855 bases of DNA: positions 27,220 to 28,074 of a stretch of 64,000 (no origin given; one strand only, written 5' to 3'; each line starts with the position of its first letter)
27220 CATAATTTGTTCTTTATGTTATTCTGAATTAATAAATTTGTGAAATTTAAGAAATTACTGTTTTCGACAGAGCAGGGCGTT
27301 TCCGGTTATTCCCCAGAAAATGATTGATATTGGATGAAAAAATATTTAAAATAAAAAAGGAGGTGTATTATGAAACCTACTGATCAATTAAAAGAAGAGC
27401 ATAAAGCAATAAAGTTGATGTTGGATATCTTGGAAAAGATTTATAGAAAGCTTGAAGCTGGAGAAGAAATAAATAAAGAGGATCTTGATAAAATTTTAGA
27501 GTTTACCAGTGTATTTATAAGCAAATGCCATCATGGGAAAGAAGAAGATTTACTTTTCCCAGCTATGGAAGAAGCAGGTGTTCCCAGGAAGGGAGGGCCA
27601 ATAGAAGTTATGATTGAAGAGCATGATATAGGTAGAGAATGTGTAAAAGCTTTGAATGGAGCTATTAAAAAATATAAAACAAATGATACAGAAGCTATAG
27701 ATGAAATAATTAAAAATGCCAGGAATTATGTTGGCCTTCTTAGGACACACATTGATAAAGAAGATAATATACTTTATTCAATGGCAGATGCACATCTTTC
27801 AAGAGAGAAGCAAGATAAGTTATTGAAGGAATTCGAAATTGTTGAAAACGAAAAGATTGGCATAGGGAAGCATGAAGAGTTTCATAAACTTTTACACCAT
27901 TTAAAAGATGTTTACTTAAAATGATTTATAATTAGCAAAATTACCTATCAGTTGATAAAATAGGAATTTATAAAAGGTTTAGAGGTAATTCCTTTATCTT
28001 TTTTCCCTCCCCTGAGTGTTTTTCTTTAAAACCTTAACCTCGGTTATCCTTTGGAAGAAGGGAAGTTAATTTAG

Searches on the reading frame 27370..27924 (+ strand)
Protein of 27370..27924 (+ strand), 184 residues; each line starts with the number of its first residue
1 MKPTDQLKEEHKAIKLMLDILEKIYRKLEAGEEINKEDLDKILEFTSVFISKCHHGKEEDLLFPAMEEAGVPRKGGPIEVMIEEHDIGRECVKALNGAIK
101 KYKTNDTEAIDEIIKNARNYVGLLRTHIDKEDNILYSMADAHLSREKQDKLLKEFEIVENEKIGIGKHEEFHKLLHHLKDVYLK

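Call 18: search_protein_families(library=pfam, proteins=[window:27370-27924:+], max_evalue=0.001)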
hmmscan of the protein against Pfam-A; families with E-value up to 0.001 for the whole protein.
window:27370-27924:+ (184 aa): 1 family
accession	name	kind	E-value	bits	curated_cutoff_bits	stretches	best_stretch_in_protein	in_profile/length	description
PF01814.28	Hemerythrin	-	4.1e-23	82.7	25.3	1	3-139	2-127/127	Hemerythrin HHE cation binding domain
